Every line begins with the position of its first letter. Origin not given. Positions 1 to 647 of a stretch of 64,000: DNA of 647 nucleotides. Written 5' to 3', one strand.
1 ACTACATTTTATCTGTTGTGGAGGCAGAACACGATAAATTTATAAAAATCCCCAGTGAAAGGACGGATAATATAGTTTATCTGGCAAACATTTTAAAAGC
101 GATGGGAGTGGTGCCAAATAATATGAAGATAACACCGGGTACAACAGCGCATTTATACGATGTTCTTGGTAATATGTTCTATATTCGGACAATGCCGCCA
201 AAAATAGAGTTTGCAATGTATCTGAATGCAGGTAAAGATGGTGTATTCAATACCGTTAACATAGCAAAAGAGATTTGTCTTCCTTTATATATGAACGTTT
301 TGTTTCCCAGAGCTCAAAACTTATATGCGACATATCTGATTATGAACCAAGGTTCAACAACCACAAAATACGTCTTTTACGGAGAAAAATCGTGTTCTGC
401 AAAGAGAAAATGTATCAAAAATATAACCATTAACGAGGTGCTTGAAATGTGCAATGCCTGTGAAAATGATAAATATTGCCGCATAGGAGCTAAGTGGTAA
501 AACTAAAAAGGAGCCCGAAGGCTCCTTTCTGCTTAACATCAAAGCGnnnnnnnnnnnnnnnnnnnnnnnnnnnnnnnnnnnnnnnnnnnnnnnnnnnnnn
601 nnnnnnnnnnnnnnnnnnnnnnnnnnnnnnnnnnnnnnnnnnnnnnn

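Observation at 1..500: Two-member family of type-IV-pilin-like proteins with a shared Cys-rich C-terminal module (second copy at 33330..33983)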

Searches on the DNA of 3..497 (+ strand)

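Call 40: search_rna_families(source=L080, start=930, end=1240, threshold=evalue, max_evalue=5)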
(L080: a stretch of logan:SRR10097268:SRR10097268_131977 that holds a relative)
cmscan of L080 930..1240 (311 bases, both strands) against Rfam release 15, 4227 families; matches with E-value up to 5: 4.
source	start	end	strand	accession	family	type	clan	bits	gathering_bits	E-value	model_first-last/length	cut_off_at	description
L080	1012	1087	+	RF02282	TtnuCD5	Gene; snRNA; snoRNA; CD-box;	-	21.8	70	0.97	1-77/77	no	Tetrahymena snoRNA TtnuCD5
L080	933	1003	+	RF00532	snoMe18S-Um1356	Gene; snRNA; snoRNA; CD-box;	CL00054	19.5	50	2.2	1-86/86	no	Small nucleolar RNA Me18S-Um1356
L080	1003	1102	+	RF02316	TtnuHACA9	Gene; snRNA; snoRNA; HACA-box;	-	17.4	100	2.2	1-135/135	no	Tetrahymena snoRNA TtnuHACA9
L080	1056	1117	-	RF03151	cyano-S1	Cis-reg; leader;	-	14.5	39.9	4.6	1-81/81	no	Cyanobacterial ribosomal protein S1 leader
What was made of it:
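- On Any Rfam 15 family: Nothing for the ORF-A-orthologue leader (call 40).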
